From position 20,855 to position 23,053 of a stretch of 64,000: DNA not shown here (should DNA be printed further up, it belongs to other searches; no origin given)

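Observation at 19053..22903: Two divergent, translationally coupled tungsten-type AOR-family genes in tandem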

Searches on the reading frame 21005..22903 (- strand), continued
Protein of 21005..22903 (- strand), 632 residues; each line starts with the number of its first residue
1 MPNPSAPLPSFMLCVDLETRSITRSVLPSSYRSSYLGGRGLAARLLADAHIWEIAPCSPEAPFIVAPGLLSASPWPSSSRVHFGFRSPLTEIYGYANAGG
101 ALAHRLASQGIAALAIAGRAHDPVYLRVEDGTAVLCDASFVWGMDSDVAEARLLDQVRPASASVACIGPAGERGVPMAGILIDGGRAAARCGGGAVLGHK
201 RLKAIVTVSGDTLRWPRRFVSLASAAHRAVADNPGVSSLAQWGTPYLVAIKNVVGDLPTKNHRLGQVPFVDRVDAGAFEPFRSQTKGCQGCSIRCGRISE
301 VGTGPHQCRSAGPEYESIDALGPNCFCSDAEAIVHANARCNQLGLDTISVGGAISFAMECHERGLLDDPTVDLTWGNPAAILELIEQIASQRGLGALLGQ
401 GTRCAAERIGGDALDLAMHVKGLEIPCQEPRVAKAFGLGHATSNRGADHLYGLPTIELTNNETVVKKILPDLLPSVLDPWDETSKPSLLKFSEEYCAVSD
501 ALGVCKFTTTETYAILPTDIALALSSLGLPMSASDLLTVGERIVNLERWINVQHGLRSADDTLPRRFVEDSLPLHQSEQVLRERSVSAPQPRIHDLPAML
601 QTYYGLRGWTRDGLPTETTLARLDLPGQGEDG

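Call 38: find_encoding_contigs(protein=P0093, flank=10000, max_places=2)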
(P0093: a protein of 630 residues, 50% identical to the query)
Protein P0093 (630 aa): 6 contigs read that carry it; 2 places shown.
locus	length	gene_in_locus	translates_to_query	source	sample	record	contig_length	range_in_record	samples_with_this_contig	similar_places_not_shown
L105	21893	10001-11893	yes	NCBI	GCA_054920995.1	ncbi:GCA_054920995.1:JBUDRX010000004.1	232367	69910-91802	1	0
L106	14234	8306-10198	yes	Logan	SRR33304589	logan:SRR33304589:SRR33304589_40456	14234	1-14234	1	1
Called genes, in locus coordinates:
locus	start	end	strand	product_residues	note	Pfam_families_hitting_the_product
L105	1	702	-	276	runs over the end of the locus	PF00528:BPD_transp_1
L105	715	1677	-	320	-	PF00528:BPD_transp_1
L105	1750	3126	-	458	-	-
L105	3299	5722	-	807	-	PF13802:Gal_mutarotas_2, PF01055:Glyco_hydro_31_2nd, PF21365:Glyco_hydro_31_3rd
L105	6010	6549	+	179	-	PF12844:HTH_19, PF13443:HTH_26 (weak), PF13560:HTH_31, PF01381:HTH_3, PF07883:Cupin_2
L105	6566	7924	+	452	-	PF20695:UbiD_N, PF01977:UbiD, PF20696:UbiD_C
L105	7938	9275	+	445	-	PF01979:Amidohydro_1, PF07969:Amidohydro_3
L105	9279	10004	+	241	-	PF00106:adh_short, PF08659:KR, PF23441:SDR, PF13561:adh_short_C2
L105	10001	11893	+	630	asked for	PF02730:AFOR_N, PF01314:AFOR_C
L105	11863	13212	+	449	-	PF01979:Amidohydro_1, PF07969:Amidohydro_3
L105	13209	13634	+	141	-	PF13247:Fer4_11, PF12838:Fer4_7, PF13187:Fer4_9 (weak), PF25160:LdpA_Fe-S-bd, PF00037:Fer4, PF13237:Fer4_10 (weak), PF14697:Fer4_21, PF12797:Fer4_2 (weak), +6 more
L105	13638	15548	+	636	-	PF02730:AFOR_N, PF01314:AFOR_C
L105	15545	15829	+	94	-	PF02597:ThiS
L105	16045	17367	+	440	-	PF22039:HUTI_composite_bact, PF01979:Amidohydro_1, PF07969:Amidohydro_3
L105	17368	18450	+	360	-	PF01180:DHO_dh, PF12797:Fer4_2 (faint), PF13237:Fer4_10 (faint), PF14697:Fer4_21, PF12838:Fer4_7, PF13187:Fer4_9 (weak), PF00037:Fer4, PF12837:Fer4_6 (weak)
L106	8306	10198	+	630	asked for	PF02730:AFOR_N, PF01314:AFOR_C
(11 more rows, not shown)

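Call 68: search_protein_families(library=pfam, proteins=[L030:4135-5115:-, L030:5120-6097:-, L030:6111-7133:-, L031:5101-5973:+, L031:6066-7067:+, L038:4079-4945:+, L038:4960-5946:+, L042:7848-8813:-, L042:8863-9879:+, L042:6254-7855:-], max_evalue=0.001)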
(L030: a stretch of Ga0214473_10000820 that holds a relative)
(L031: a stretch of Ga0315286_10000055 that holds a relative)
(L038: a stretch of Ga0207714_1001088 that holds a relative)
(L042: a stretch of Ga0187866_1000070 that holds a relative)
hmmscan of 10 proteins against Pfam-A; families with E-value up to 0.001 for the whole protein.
L030:4135-5115:- (326 aa): 1 family
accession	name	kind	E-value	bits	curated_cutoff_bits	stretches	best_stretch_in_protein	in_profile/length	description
PF02289.21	MCH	-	4.7e-82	276.1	25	1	6-320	1-311/311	Cyclohydrolase (MCH)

L030:5120-6097:- (325 aa): 1 family
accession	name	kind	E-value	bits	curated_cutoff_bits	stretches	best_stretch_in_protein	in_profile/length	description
PF00296.26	Bac_luciferase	-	1.2e-37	130.4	27.9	1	9-289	16-310/314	Luciferase-like monooxygenase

L030:6111-7133:- (340 aa): 1 family
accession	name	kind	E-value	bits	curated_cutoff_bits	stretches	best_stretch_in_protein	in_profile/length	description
PF02289.21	MCH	-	1.5e-80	271.2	25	1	4-318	1-311/311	Cyclohydrolase (MCH)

L031:5101-5973:+ (290 aa): 2 families
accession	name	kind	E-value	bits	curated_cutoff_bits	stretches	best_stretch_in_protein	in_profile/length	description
PF01913.23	FTR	-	1.1e-24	87.4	27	1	5-150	3-141/142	Formylmethanofuran-tetrahydromethanopterin formyltransferase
PF02741.20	FTR_C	-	1.6e-18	67.6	25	1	215-288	76-149/149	FTR, proximal lobe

L031:6066-7067:+ (333 aa): 1 family
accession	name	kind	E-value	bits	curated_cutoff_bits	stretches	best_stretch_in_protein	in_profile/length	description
PF00248.27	Aldo_ket_red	-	5.3e-46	157.4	24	1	24-325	1-289/291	Aldo/keto reductase family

L038:4079-4945:+ (288 aa): 2 families
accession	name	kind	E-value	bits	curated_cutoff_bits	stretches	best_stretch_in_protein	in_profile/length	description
PF01913.23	FTR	-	8.8e-25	87.8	27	1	1-146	1-140/142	Formylmethanofuran-tetrahydromethanopterin formyltransferase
PF02741.20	FTR_C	-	2.7e-20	73.4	25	1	212-285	76-149/149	FTR, proximal lobe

L038:4960-5946:+ (328 aa): 1 family
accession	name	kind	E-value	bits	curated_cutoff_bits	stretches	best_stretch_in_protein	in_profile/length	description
PF00248.27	Aldo_ket_red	-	4.4e-52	177.4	24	1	15-320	1-289/291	Aldo/keto reductase family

L042:7848-8813:- (321 aa): 1 family
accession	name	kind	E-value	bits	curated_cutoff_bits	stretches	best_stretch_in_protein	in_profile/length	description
PF02289.21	MCH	-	1e-86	291.4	25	1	3-315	1-308/311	Cyclohydrolase (MCH)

L042:8863-9879:+ (338 aa): 1 family
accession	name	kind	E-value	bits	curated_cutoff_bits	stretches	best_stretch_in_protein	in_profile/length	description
PF00296.26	Bac_luciferase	-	1.4e-64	218.9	27.9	1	23-313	24-314/314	Luciferase-like monooxygenase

L042:6254-7855:- (533 aa): 2 families
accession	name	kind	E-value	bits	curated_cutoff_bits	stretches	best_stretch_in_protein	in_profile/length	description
PF00370.27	FGGY_N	-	1.8e-48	165.8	28.8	1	43-276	2-245/245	FGGY family of carbohydrate kinases, N-terminal domain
PF02782.22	FGGY_C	-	1.1e-40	140.1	27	1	288-472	4-197/198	FGGY family of carbohydrate kinases, C-terminal domain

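Call 71: search_protein_families(library=pfam, proteins=[L043:381-1448:+, L043:1450-2385:+, L043:4895-5674:+, L043:11916-13064:+, L043:12961-14280:+, L043:14606-15604:+, L044:4768-5952:+, L044:16995-18263:+, L044:20358-21635:+, L044:3589-4587:+], max_evalue=0.0001)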
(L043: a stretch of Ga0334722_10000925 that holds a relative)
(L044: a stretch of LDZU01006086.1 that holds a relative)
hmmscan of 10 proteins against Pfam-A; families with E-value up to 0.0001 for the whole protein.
L043:381-1448:+ (355 aa): 1 family
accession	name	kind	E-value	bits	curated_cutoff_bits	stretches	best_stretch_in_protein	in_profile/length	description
PF02653.21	BPD_transp_2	-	3.8e-44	151.3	26.8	1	67-338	5-268/269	Branched-chain amino acid transport system / permease component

L043:1450-2385:+ (311 aa): 1 family
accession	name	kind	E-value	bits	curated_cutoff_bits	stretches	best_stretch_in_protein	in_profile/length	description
PF02653.21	BPD_transp_2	-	4.9e-37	128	26.8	1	17-292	5-269/269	Branched-chain amino acid transport system / permease component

L043:4895-5674:+ (259 aa): 2 families
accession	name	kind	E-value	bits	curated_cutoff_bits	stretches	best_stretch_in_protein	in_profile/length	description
PF03358.20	FMN_red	-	2.5e-30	105.5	24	1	38-187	2-142/152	NADPH-dependent FMN reductase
PF02525.22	Flavodoxin_2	-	5.5e-06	26.6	27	1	38-162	2-137/198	Flavodoxin-like fold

L043:11916-13064:+ (382 aa): 3 families
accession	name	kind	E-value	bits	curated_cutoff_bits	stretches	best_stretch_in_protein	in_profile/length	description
PF00465.25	Fe-ADH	-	2.1e-48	164.5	31.3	1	8-173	1-168/168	Iron-containing alcohol dehydrogenase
PF25137.1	ADH_Fe_C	-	4.1e-46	157.6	27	1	184-377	1-192/194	Fe-containing alcohol dehydrogenase family, C-terminal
PF13685.12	Fe-ADH_2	-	2.1e-09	38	28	1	28-108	19-97/149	Iron-containing alcohol dehydrogenase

L043:12961-14280:+ (439 aa): 2 families
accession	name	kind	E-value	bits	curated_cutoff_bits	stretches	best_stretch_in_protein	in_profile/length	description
PF07687.19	M20_dimer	-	9.1e-10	38.9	21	1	219-311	9-103/107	Peptidase dimerisation domain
PF01546.33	Peptidase_M20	-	4.8e-09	36.8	24.6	1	128-242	4-137/206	Peptidase family M20/M25/M40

L043:14606-15604:+ (332 aa): 1 family
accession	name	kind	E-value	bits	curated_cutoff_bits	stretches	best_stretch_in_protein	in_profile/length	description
PF04015.17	DUF362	-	4.4e-11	43.7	24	1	169-272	103-198/200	Domain of unknown function (DUF362)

L044:4768-5952:+ (394 aa): 1 family
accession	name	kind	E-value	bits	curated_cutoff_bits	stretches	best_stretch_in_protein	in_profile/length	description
PF02608.20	Bmp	-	5.3e-29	101.6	24.1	1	41-277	3-245/301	ABC transporter substrate-binding protein PnrA-like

L044:16995-18263:+ (422 aa): 4 families
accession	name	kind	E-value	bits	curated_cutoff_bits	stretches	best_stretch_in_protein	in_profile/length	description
PF00198.28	2-oxoacid_dh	-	1.2e-79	267.5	23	1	192-420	2-231/232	2-oxoacid dehydrogenases acyltransferase (catalytic domain)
PF00364.28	Biotin_lipoyl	-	5.5e-17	61.8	22.1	1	4-75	2-72/73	Biotin-requiring enzyme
PF02817.22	E3_binding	-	1.2e-13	51.5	23.7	1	121-156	1-36/36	e3 binding domain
PF13533.13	Biotin_lipoyl_2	-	1.4e-07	31.6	29.8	0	17-40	9-32/32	Biotin-lipoyl like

L044:20358-21635:+ (425 aa): 1 family
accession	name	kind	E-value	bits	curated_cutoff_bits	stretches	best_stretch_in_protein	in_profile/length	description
PF02782.22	FGGY_C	-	2.1e-14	54.2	27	1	230-366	44-194/198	FGGY family of carbohydrate kinases, C-terminal domain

L044:3589-4587:+ (332 aa): 1 family
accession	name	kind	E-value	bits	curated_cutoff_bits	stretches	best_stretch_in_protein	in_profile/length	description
PF02653.21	BPD_transp_2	-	7.7e-38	130.6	26.8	1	33-305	2-269/269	Branched-chain amino acid transport system / permease component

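Call 72: list_cluster_members(proteins=[P0001, P0013, P0103])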
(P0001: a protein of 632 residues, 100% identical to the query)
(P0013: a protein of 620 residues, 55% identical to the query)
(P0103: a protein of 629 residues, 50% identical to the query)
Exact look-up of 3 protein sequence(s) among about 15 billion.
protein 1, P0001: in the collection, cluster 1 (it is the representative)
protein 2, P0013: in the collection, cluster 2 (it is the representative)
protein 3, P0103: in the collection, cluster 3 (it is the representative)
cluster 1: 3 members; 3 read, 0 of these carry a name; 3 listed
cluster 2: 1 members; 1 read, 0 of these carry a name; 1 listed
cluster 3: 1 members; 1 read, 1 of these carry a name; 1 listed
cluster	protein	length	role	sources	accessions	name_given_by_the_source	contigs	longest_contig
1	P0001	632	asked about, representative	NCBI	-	-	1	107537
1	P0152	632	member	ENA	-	-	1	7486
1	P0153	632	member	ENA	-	-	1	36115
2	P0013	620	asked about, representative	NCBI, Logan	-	-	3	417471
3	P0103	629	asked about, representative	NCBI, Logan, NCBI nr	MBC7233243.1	MAG: aldehyde ferredoxin oxidoreductase family protein [Chloroflexi bacterium] | aldehyde ferredoxin oxidoreductase family protein [Chloroflexota bacterium]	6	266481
